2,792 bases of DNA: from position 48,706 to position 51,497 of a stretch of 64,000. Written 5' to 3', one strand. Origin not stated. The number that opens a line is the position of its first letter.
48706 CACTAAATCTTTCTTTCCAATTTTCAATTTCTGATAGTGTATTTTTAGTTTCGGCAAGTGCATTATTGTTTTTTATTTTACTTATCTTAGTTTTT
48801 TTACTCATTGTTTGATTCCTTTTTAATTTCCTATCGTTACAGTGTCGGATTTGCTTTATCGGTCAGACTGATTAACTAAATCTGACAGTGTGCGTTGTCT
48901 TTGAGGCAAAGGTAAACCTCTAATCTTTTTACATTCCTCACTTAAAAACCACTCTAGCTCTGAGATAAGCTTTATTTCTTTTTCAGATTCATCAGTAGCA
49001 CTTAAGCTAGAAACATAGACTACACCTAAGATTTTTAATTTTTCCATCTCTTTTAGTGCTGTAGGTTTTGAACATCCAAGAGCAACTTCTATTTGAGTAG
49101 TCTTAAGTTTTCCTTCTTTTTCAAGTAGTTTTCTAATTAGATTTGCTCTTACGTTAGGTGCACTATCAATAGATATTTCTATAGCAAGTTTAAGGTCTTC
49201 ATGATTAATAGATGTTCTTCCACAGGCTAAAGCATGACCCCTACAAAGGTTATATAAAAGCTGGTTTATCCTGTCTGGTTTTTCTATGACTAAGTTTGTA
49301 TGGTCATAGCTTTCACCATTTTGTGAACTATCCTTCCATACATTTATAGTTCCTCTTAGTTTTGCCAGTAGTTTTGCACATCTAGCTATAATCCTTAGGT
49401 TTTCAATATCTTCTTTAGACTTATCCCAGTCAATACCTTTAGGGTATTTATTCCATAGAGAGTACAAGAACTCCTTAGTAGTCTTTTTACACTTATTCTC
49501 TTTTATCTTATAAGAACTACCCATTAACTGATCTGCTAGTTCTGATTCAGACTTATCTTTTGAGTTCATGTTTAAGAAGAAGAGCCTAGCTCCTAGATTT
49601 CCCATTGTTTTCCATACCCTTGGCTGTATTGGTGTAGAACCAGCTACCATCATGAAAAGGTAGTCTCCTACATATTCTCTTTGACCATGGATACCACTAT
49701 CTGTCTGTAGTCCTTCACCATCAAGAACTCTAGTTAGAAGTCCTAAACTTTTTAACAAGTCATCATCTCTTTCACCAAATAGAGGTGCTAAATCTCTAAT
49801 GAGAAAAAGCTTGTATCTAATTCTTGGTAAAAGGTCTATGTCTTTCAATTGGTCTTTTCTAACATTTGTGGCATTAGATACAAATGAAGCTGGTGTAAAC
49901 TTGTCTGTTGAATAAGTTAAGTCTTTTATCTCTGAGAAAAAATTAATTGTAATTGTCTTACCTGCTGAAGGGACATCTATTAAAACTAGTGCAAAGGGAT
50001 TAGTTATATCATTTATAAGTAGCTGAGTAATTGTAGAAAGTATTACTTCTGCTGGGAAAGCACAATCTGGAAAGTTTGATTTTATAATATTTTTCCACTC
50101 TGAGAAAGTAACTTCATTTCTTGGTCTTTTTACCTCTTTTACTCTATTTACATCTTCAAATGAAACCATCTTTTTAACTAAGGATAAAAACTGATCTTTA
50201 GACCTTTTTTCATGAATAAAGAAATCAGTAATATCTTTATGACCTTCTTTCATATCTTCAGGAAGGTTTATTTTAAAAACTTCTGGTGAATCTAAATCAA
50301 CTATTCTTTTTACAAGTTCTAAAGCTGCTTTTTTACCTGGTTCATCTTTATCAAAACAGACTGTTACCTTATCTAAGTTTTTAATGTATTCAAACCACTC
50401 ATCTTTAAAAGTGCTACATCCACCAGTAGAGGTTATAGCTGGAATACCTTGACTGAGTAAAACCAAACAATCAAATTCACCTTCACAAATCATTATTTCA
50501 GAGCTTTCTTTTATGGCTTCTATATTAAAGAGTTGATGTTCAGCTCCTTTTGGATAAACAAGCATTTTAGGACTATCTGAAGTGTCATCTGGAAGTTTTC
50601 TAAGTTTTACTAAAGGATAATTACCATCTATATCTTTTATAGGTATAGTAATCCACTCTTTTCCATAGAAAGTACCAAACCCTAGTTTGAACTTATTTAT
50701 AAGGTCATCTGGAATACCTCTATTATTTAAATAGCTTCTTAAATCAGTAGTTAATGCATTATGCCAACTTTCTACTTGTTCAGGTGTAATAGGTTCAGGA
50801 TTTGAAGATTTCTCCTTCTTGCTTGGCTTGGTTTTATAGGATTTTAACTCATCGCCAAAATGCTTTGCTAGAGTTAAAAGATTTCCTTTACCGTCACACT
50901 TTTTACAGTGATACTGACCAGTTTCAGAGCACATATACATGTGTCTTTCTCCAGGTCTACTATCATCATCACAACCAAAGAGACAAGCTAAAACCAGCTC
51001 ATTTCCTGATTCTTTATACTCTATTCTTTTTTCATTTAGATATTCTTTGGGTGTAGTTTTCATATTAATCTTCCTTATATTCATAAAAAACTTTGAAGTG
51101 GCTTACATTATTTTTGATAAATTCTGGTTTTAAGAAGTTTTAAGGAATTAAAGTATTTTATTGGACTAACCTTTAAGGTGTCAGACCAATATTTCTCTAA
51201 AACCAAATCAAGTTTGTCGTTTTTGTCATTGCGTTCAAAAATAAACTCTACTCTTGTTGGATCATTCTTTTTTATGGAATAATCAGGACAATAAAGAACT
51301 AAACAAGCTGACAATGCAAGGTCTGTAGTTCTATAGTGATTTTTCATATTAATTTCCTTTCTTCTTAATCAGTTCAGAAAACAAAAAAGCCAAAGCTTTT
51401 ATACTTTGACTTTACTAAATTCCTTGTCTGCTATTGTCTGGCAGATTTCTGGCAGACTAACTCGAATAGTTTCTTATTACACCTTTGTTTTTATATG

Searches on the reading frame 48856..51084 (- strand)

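Call 3: search_protein_families(library=pfam, proteins=[window:48856-51084:-], max_evalue=0.01)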
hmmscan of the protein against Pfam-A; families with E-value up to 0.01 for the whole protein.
window:48856-51084:- (742 aa): 3 families
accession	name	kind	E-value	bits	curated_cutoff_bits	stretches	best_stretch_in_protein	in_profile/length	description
PF13155.12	Toprim_2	-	5.7e-10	39.9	22.1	1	199-265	2-70/88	Toprim-like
PF13662.12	Toprim_4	-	4.1e-06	27.4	25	1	195-261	1-74/85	Toprim domain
PF01751.28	Toprim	-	0.00038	21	23.1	1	196-270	1-89/96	Toprim domain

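Call 4: search_protein_families(library=padloc, proteins=[window:48856-51084:-], max_evalue=0.01)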
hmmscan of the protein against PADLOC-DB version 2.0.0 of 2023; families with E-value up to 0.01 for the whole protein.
window:48856-51084:- (742 aa): 2 families
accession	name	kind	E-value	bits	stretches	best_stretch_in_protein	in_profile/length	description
PDLC03800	RTasDnaG-like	-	1.3e-13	48.5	1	154-316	245-399/550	DRT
PDLC03767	RT_UG29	-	3.4e-07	26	1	192-347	259-417/2280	DRT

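Call 5: search_protein_families(library=ncbifam, proteins=[window:48856-51084:-], max_evalue=0.01)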
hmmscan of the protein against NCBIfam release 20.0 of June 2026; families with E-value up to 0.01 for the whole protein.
window:48856-51084:- (742 aa): 3 families
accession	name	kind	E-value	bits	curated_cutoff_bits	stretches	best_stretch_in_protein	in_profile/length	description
TIGR01391.1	dnaG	equivalog_domain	6.1e-16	58.3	283.6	2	170-309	230-363/414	DNA primase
NF005477.0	PRK07078.1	subfamily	1.3e-09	36.9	1014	1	183-320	179-314/759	hypothetical protein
TIGR00646.1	MG010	hypoth_equivalog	9e-07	28.6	260.65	1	117-290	32-202/218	DNA primase-like protein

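Call 6: search_protein_families(library=phrogs, proteins=[window:48856-51084:-], max_evalue=0.01)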
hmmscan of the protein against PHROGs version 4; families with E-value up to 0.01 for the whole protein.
window:48856-51084:- (742 aa): 5 families
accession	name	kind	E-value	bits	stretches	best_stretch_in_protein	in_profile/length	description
phrog_47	-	DNA, RNA and nucleotide metabolism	2.3e-29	103.5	1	16-351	35-373/947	DNA primase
phrog_239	-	DNA, RNA and nucleotide metabolism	2.8e-25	90.4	1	13-300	28-305/801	DNA primase/helicase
phrog_6444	-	DNA, RNA and nucleotide metabolism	3.7e-16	60.1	1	171-309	234-369/577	DNA primase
phrog_849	-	DNA, RNA and nucleotide metabolism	4.7e-15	56.5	1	107-269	141-314/435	DNA primase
phrog_6088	-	DNA, RNA and nucleotide metabolism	1e-07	31.8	1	40-307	30-299/772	DNA primase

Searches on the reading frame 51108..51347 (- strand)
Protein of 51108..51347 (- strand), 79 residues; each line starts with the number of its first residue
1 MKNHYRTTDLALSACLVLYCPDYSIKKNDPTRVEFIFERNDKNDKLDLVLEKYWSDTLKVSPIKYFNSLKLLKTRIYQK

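Call 3: search_protein_families(library=pfam, proteins=[window:51108-51347:-], max_evalue=0.01)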
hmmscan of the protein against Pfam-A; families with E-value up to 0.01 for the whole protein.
window:51108-51347:- (79 aa): 1 family
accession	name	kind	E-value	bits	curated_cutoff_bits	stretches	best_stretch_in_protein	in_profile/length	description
PF18903.5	DUF5659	-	0.0017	18.6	23.6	1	23-77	23-74/75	Domain of unknown function (DUF5659)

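Call 4: search_protein_families(library=padloc, proteins=[window:51108-51347:-], max_evalue=0.01)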
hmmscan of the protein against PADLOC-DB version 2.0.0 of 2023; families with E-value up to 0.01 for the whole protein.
window:51108-51347:- (79 aa): 0 families

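Call 5: search_protein_families(library=ncbifam, proteins=[window:51108-51347:-], max_evalue=0.01)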
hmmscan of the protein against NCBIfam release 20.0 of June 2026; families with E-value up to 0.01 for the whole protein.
window:51108-51347:- (79 aa): 0 families

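Call 6: search_protein_families(library=phrogs, proteins=[window:51108-51347:-], max_evalue=0.01)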
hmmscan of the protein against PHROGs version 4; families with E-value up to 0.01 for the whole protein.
window:51108-51347:- (79 aa): 0 families
